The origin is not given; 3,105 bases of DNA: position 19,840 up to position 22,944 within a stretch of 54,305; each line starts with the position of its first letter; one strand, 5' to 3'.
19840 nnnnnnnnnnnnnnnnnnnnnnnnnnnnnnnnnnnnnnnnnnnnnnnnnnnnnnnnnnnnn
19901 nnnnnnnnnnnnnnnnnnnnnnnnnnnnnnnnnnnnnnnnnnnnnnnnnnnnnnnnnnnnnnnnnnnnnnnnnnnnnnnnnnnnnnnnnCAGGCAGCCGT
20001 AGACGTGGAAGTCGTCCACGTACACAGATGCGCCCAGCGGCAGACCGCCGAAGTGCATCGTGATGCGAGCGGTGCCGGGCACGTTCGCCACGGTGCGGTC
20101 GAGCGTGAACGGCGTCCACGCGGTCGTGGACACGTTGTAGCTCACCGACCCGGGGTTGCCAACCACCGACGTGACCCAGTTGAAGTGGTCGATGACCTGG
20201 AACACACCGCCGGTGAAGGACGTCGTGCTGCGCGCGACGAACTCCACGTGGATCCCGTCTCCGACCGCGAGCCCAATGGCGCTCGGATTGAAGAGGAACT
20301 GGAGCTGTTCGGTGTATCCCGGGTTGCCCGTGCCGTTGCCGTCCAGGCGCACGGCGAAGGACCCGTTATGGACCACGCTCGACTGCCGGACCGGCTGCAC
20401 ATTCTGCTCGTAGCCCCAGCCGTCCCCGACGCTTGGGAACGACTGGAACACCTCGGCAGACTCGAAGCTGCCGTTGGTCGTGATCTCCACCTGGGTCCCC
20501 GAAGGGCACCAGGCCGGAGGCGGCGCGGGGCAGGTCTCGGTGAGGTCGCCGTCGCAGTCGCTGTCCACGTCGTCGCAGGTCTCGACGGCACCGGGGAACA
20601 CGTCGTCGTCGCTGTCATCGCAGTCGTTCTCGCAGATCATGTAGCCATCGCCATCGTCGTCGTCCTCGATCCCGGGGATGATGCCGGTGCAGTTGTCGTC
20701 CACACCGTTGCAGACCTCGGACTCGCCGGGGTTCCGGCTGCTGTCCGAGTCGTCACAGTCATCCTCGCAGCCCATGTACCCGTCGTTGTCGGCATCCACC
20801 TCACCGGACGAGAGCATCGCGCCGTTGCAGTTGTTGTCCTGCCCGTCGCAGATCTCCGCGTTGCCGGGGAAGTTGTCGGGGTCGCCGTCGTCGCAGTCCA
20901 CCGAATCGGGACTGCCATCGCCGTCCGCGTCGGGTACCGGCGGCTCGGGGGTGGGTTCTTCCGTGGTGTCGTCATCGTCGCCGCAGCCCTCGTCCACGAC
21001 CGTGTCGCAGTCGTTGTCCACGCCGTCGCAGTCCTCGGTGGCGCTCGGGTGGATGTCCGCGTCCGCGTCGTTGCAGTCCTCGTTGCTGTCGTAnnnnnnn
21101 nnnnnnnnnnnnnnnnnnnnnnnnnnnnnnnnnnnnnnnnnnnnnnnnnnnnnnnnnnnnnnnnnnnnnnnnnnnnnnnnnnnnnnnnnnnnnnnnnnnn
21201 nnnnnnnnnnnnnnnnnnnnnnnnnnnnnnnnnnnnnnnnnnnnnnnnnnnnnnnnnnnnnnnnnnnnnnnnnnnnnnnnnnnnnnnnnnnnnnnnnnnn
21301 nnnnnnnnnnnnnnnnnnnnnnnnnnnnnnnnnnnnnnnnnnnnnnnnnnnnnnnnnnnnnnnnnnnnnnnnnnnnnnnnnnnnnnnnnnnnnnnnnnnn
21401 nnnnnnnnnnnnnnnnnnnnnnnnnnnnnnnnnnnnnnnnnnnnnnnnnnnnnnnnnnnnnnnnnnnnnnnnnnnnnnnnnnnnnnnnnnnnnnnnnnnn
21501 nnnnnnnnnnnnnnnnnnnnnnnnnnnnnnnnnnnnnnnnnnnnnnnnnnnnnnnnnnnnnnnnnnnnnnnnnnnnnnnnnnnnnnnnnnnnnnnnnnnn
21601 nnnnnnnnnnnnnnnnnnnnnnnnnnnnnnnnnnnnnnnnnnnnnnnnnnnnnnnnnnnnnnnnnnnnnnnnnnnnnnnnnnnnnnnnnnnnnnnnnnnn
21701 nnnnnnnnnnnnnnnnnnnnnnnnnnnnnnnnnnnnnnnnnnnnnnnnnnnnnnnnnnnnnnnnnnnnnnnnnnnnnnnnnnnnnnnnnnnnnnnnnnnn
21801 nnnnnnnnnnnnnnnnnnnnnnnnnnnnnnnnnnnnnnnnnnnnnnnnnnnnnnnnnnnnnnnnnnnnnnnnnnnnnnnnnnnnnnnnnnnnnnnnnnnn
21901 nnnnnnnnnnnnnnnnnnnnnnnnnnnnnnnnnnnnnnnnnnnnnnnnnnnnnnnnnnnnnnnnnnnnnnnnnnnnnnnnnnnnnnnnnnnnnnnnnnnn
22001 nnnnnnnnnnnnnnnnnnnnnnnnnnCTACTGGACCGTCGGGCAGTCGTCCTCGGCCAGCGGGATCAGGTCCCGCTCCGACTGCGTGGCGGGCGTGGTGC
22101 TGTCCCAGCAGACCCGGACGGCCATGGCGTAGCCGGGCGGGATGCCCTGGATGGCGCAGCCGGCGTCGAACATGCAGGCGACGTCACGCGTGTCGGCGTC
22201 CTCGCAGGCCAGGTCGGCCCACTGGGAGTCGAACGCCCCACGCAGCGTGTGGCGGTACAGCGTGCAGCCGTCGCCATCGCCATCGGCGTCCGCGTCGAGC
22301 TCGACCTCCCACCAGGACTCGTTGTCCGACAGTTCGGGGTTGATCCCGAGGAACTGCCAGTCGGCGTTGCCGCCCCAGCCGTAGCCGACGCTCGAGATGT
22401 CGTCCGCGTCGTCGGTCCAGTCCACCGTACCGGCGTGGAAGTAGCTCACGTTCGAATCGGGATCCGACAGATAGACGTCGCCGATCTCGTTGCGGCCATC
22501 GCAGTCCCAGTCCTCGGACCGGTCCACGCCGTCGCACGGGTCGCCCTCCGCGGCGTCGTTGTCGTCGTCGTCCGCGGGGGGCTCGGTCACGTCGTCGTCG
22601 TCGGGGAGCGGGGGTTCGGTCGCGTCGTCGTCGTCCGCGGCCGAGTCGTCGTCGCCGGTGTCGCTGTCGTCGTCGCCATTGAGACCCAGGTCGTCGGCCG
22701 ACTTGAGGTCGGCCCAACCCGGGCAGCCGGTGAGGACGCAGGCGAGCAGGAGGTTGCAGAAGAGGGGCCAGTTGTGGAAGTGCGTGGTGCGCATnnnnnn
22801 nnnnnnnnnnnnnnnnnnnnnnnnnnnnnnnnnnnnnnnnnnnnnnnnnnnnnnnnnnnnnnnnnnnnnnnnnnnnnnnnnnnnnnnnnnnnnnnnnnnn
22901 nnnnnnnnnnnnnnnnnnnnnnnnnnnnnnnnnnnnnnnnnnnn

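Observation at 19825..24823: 4.9-kb GC-rich cluster of three exported proteins with myxobacteria-style Asp/Cys motifs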

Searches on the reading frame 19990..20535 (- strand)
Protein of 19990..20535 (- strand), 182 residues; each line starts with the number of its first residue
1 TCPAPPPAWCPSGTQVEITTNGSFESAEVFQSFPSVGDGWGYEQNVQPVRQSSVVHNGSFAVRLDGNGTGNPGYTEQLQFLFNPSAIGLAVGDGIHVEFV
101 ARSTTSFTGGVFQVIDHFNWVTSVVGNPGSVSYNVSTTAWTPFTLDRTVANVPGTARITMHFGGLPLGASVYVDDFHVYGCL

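Call 31: search_protein_families(library=pfam, alignment_id=A3, max_evalue=10)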
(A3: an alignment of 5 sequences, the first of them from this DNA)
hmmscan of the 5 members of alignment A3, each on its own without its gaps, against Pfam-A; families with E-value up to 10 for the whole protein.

A. member 1, seq(182 aa): 1 family
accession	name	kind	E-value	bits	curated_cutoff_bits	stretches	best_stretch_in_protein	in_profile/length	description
PF00182.24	Glyco_hydro_19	-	0.12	12.6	25.5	1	117-160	151-192/232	Chitinase class I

B. families by the number of members that match (of 5 scanned): 3 families
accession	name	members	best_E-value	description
PF13550.12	Phage-tail_3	1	0.045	Putative phage tail protein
PF00182.24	Glyco_hydro_19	1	0.12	Chitinase class I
PF02018.23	CBM_4_9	1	0.12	Carbohydrate binding domain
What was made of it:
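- On CBM_4_9 (PF02018) and the CBM4 fold: E 0.12 in 1 of 5 family members (call 31).
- Checked: Pfam CBM_4_9 does not reach significance (E 0.12 in 1 of 5 family members, call 31).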

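Call 32: search_solved_structures(query=A3, max_evalue=10, show_alignments=2)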
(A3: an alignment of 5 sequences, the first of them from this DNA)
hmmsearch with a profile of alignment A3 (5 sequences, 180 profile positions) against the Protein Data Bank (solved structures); distinct sequences matched with E-value up to 10: 5.
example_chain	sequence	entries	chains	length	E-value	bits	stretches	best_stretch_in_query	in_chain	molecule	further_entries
1k42_A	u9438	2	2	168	0.12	15.3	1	125-175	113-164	Xylanase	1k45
2y6j_A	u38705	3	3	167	0.16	14.9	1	124-174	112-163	XYLANASE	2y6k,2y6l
2y64_A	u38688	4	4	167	0.16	14.9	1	124-174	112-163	XYLANASE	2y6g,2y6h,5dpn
4bj0_A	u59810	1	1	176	0.17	14.8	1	124-175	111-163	XYLANASE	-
3jxs_A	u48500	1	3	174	0.31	14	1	126-174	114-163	Xylanase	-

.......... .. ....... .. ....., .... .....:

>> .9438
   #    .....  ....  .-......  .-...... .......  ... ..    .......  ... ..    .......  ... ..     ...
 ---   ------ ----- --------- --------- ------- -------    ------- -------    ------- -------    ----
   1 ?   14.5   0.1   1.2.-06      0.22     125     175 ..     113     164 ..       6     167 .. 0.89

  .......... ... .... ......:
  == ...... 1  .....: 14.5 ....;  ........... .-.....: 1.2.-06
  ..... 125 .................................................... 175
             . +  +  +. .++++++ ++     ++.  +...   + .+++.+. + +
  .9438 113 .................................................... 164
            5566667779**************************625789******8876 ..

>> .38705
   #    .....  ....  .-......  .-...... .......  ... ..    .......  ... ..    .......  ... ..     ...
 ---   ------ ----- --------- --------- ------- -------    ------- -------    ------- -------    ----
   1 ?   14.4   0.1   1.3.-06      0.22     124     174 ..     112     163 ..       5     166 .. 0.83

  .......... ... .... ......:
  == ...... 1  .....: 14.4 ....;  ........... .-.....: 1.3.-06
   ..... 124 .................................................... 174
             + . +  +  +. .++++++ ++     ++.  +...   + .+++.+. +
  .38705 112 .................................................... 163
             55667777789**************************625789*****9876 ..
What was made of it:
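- On CBM_4_9 (PF02018) and the CBM4 fold: The PDB profile search returned only CBM4-2 chains (call 32).
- Checked: A PDB profile search returns only CBM4-2 of Rhodothermus marinus Xyn10A, at E 0.12-0.3 (call 32).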

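Call 55: predict_structure(alignment_id=A5)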
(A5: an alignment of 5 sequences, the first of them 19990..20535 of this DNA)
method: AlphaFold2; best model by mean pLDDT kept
length: 182 residues; sequences in the alignment: 5
mean_pLDDT: 79.3   pTM: 0.78
mean pLDDT of the five models: 79.3, 74.7, 68.5, 64.8, 63.9
residues with pLDDT >= 90: 23; 70-90: 124; 50-70: 28; < 50: 7
segments of 3 or more residues with pLDDT < 50: 120-123
pLDDT, mean of each block of 10 residues (from residue 1): 76 81 65 81 80 84 84 72 88 89 81 66 52 85 87 82 84 90 90
secondary structure, 60 per line:
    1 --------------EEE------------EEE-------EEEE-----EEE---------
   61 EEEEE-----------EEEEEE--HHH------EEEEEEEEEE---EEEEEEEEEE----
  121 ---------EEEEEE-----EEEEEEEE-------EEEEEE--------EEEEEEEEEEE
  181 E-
elements in order: E15-17 E30-32 E40-43 E49-51 E61-65 E77-82 E94-103 E107-116 E130-135 E141-148 E156-161 E170-181
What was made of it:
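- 19987..20535 (-): Gene A, residues 346-527 plus the stop codon: CBM4-like beta-sandwich domain with conserved Cys at both ends. Model pLDDT 79 (call 55).
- On CBM_4_9 (PF02018) and the CBM4 fold: Model pLDDT 79, pTM 0.78 (call 55).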

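Call 58: fold_search(model_id=the predicted structure, library=pdb)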
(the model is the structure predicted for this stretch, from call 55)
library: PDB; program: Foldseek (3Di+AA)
matches with E <= 10: 1718; with E <= 0.001: 145
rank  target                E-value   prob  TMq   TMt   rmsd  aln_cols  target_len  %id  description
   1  4bj0_A                2.1e-08  1.00  0.58  0.63   4.1       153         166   20  Xyloglucan binding module (CBM4-2 X2-L110F) in complex with branched xyloses (released 2014-04-23)
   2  3jxs_A                1.3e-07  1.00  0.58  0.63   4.1       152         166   20  Crystal structure of XG34, an evolved xyloglucan binding CBM (released 2009-10-27)
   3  2y6j                  1.5e-07  1.00  0.57  0.62   3.6       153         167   19  X-2 engineered mutated CBM4-2 Carbohydrate Binding Module from a Thermostable Rhodothermus marinus Xylanase (released 2012-03-07)
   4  2y6k_A                1.5e-07  1.00  0.57  0.62   3.6       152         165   22  Xylotetraose bound to X-2 engineered mutated CBM4-2 Carbohydrate Binding Module from a Thermostable Rhodothermus marin (released 2012-03-07)
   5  2y64_A                1.6e-07  1.00  0.59  0.63   3.4       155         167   21  Xylopentaose binding mutated (X-2 L110F) CBM4-2 Carbohydrate Binding Module from a Thermostable Rhodothermus marinus X (released 2012-03-07)
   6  3p6b_A                1.5e-06  1.00  0.49  0.48   5.2       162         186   18  The crystal structure of CelK CBM4 from Clostridium thermocellum (released 2011-08-24)
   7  2zex_A                3.6e-06  1.00  0.57  0.68   5.1       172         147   19  Family 16 carbohydrate binding module (released 2008-03-04)
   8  1k42_MODEL_1_A        3.8e-06  1.00  0.54  0.57   4.2       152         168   22  The Solution Structure of the CBM4-2 Carbohydrate Binding Module from a Thermostable Rhodothermus marinus Xyla (released 2002-05-29)
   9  2zew_A                4.2e-06  1.00  0.57  0.69   5.3       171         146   18  Family 16 Cabohydrate Binding Domain Module 1 (released 2008-03-04)
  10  1gui_A                5.2e-06  1.00  0.60  0.69   5.8       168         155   16  CBM4 structure and function (released 2002-09-26)
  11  3k4z_A                5.5e-06  1.00  0.50  0.35   5.5       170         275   16  Crystal Structure of the Cellulosomal CBM4 from Clostridium thermocellum Cellulase CbhA (released 2010-07-28)
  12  9euf_8                7.3e-06  1.00  0.51  0.17   5.5       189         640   18  Cryo-EM structure of Staphylococcus aureus bacteriophage phi812 baseplate in the pre-contraction state - complete (released 2025-04-09)
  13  2zey_A                8.1e-06  1.00  0.48  0.58   4.8       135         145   18  Family 16 carbohydrate binding module (released 2008-03-04)
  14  4xuo_A                1.1e-05  1.00  0.57  0.66   4.9       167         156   10  Structure of the CBM22-1 xylan-binding domain from Paenibacillus barcinonensis Xyn10C (released 2015-06-03)
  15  4xup_C                1.1e-05  1.00  0.55  0.62   4.9       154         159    9  Structure of the N-terminal CBM22-1-CBM22-2 tandem domain from Paenibacillus barcinonensis Xyn10C (released 2015-06-03)
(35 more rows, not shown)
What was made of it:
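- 19987..20535 (-): Foldseek top hits are CBM4-2, CBM4, CBM16 and CBM22 at E 2e-8 to 1e-5 (call 58).
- On CBM_4_9 (PF02018) and the CBM4 fold: Foldseek matches 4bj0, 3jxs and 2y64 (CBM4-2) at E 2e-8 to 1.6e-7 with TM 0.57-0.63, followed by CBM4, CBM16 and CBM22 modules (call 58).
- Checked: The AlphaFold model of residues 346-527 (pLDDT 79, pTM 0.78, call 55) matches CBM4-2 by Foldseek at E 2e-8, TM 0.58-0.63, followed by CBM4, CBM16 and CBM22 modules (call 58).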

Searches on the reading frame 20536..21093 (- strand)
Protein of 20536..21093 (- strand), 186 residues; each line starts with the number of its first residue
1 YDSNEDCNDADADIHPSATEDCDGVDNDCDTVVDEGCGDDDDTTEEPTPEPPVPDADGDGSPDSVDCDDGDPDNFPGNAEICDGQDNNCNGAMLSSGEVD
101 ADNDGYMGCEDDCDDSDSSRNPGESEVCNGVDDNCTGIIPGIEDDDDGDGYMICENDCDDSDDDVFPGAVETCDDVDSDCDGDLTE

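Call 91: search_solved_structures(query=window:20536-21093:-, max_evalue=1, show_alignments=2)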
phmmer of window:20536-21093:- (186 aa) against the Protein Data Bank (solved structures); distinct sequences matched with E-value up to 1: 1.
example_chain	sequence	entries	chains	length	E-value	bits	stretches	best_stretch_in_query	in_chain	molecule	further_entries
2vov_A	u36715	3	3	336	0.0056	20.2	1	55-95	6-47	SURFACE-ASSOCIATED PROTEIN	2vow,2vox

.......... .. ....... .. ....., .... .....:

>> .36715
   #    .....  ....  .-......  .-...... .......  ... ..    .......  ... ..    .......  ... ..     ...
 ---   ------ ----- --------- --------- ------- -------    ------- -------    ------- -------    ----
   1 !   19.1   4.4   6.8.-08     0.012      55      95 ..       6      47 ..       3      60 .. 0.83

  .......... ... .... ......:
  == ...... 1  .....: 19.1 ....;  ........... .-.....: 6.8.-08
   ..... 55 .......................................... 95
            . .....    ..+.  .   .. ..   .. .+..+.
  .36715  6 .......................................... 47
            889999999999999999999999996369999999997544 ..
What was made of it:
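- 20536..21090 (-): Gene A, residues 161-345: four PF11617 (MopE-type) Cys/Asp motifs. The only PDB sequence match is the N-terminal motif of MopE* (2VOV residues 6-47, E 0.006, call 91).
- On MopE/CorA copper-binding surface proteins: Only MopE* residues 6-47, the motif itself, match A (call 91).
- The only PDB sequence match is MopE* (call 91). The match covers only the N-terminal motif of MopE* (residues 6-47, call 91).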

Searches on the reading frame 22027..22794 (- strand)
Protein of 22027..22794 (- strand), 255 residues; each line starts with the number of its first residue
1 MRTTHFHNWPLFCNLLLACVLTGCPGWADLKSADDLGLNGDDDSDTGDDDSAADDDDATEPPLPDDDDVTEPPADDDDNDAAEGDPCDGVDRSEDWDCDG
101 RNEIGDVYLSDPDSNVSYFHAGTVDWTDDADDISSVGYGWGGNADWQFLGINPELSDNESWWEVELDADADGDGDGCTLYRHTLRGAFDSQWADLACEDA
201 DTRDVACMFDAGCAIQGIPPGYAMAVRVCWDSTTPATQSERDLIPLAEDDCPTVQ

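Call 3: search_protein_families(library=pfam, proteins=[window:22027-22794:-], max_evalue=1)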
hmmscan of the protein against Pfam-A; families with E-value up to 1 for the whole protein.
window:22027-22794:- (255 aa): 0 families

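Call 4: search_protein_families(library=ncbifam, proteins=[window:22027-22794:-], max_evalue=1)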
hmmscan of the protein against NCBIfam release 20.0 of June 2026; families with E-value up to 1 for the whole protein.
window:22027-22794:- (255 aa): 0 families

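Call 7: find_homologous_proteins(query=window:22027-22794:-)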
Query window:22027-22794:- (255 aa): 3 proteins with E <= 0.001 among 1437 candidates.
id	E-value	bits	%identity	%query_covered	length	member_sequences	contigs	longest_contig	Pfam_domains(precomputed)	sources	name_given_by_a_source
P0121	6.3e-170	582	100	100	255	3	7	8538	-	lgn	-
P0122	3.5e-61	225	51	100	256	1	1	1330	-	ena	-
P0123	1.7e-35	141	45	67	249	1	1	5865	-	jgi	jgi:hypothetical protein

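Call 10: find_encoding_contigs(protein=P0123, flank=10000)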
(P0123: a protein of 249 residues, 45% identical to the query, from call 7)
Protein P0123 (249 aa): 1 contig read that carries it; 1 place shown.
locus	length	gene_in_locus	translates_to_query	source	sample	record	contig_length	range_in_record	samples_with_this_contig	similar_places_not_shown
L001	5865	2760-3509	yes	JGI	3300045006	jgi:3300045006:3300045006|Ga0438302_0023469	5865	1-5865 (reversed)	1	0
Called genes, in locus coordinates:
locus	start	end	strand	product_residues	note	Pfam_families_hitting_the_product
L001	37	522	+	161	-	-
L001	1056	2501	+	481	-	-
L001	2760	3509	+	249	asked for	-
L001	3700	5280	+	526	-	PF11617:Cu-binding_MopE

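Call 25: find_related_loci(query=A2, collection=metagenome_contigs, flank=10000)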
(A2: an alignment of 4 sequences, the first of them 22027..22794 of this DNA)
Query A2 (255 aa) in metagenome_contigs; peptide patterns used: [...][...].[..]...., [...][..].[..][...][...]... (x = any residue, [..] = any of these).
600 stretches matched a pattern, but none encodes a relative of the query by tblastn (E <= 1e-3).
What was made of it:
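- Tried and rejected: Metagenome scan with peptide patterns from B. 600 pattern matches, none confirmed (call 25).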

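Call 38: find_encoding_contigs(protein=P0122, flank=10000, max_places=3)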
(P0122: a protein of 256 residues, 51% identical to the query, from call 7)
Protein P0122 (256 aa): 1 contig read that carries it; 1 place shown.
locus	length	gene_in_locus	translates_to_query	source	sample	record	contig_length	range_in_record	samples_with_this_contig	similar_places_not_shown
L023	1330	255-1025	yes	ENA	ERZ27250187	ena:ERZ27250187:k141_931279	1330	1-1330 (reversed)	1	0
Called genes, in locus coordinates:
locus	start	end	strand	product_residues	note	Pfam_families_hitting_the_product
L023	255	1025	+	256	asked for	-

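Call 46: predict_structure(alignment_id=A4)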
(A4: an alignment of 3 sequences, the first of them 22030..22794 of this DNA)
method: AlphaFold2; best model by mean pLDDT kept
length: 255 residues; sequences in the alignment: 3
mean_pLDDT: 43.2   pTM: 0.39
mean pLDDT of the five models: 43.2, 42.4, 41.0, 40.5, 36.8
residues with pLDDT >= 90: 0; 70-90: 19; 50-70: 46; < 50: 190
segments of 3 or more residues with pLDDT < 50: 1-48, 50-107, 122-150, 152-157, 184-222, 246-255
pLDDT, mean of each block of 10 residues (from residue 1): 30 33 29 31 42 40 39 36 41 37 43 65 38 28 40 49 69 74 43 29 33 36 64 67 51 31
secondary structure, 60 per line:
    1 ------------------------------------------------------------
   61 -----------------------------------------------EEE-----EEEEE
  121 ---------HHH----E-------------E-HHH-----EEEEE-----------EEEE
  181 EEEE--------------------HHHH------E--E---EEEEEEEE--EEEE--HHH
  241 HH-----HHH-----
elements in order: E108-110 E116-120 E161-165 E177-184 H205-208 E222-229 E232-235 H238-242
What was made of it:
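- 22027..22794 (-): Gene B, 255 aa. Lipoprotein (conserved lipobox LTGC, Cys24), acidic tether (residues 25-85), Cys-rich beta-type domain (86-255) of an uncharacterised family. The AlphaFold model is unreliable (pLDDT 43, call 46).
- B could not be modelled (call 46).
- Tried and rejected: AlphaFold model of B from a 3-sequence alignment. pLDDT 43, so it was not used for a fold search (call 46).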

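Call 64: search_solved_structures(query=A2, max_evalue=10, show_alignments=1)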
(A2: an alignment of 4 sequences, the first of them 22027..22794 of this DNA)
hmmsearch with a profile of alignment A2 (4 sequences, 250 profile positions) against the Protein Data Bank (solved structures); distinct sequences matched with E-value up to 10: 0.
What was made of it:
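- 22027..22794 (-): No Pfam or PDB match (calls 3, 64).
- Checked: Genes B and C. B has no Pfam, NCBIfam or PDB match (calls 3, 4, 64).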

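Call 104: search_protein_families(library=phrogs, proteins=[window:22027-22794:-], max_evalue=0.01)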
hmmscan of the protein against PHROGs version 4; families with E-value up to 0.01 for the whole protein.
window:22027-22794:- (255 aa): 0 families
